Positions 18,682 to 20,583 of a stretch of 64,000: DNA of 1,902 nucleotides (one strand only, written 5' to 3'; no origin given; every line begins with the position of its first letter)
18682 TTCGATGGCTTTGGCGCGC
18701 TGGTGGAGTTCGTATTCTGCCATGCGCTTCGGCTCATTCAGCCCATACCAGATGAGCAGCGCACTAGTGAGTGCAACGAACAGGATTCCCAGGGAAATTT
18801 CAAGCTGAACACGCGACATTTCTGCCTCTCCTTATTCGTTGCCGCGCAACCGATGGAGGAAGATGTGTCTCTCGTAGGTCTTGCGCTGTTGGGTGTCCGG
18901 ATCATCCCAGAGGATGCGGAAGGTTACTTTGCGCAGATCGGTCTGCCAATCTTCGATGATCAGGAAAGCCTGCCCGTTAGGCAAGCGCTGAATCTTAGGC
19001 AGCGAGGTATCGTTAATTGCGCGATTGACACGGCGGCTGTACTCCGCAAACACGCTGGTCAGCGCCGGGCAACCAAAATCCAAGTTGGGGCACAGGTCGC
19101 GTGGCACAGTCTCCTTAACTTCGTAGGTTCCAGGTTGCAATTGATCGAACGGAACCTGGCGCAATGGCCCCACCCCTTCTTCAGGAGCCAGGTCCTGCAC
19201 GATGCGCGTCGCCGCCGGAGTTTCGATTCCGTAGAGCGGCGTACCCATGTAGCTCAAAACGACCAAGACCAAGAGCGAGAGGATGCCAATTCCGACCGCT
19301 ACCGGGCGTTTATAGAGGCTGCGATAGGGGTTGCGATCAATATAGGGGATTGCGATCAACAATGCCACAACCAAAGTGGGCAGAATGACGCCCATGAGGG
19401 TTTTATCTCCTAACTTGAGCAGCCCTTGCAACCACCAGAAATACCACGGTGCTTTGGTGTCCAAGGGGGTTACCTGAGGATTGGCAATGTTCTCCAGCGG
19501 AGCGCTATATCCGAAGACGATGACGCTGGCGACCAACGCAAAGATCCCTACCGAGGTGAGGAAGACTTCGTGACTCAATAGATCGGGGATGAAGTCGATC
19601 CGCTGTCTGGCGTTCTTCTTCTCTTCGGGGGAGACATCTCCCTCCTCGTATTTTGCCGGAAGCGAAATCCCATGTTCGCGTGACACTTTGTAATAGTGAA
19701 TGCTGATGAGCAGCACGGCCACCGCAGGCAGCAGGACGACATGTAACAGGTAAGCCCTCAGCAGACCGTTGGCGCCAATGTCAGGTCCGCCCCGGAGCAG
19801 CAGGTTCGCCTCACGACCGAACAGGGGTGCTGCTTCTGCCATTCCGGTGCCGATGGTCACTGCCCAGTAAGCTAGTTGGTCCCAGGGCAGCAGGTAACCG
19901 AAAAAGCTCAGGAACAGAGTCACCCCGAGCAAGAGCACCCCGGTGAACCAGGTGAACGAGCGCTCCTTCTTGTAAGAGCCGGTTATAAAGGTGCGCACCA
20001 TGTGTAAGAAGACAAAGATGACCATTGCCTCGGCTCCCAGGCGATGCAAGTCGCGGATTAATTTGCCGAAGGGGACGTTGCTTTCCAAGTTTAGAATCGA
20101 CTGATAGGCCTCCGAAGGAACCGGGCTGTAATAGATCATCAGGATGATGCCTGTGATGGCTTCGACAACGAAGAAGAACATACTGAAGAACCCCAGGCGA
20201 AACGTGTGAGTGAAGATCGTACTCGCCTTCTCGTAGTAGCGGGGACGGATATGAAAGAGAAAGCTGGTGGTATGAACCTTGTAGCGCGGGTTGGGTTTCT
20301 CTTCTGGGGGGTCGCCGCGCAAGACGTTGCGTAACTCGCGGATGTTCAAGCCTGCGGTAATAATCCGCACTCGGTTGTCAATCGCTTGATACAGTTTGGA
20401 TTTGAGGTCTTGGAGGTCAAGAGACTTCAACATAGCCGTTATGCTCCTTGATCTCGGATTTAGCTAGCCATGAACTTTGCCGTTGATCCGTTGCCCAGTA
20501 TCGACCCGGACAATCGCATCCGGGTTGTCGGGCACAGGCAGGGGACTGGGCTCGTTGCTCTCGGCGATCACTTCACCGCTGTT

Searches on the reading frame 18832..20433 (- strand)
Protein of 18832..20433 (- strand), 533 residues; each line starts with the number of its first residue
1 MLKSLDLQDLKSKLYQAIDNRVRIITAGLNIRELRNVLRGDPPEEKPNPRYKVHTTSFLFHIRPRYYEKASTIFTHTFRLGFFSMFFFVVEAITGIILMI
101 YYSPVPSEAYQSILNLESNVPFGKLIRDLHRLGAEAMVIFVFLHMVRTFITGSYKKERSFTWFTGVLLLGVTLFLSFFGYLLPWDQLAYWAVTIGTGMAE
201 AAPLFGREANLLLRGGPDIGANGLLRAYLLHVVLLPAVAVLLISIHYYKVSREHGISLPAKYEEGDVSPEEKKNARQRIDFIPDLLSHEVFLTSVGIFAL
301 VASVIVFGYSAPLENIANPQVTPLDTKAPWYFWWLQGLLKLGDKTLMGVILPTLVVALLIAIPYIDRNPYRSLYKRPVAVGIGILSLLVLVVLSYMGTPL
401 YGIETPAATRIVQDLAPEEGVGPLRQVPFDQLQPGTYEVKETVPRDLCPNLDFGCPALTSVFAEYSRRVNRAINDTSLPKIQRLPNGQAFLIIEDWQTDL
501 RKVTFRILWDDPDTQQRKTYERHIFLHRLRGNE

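Call 77: search_protein_families(library=pfam, proteins=[window:18832-20433:-], max_evalue=0.00001)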
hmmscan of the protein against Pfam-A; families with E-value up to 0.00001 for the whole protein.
window:18832-20433:- (533 aa): 3 families
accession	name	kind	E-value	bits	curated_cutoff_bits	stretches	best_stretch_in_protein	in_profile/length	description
PF00033.24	Cytochrome_B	-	1.5e-40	139.5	27.2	1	71-249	7-184/189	Cytochrome b/b6/petB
PF13631.11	Cytochrom_B_N_2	-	9.6e-39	133.5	27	1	136-305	2-160/169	Cytochrome b(N-terminal)/b6/petB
PF00032.22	Cytochrom_B_C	-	2.4e-11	44.2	20.7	1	317-398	2-83/102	Cytochrome b(C-terminal)/b6/petD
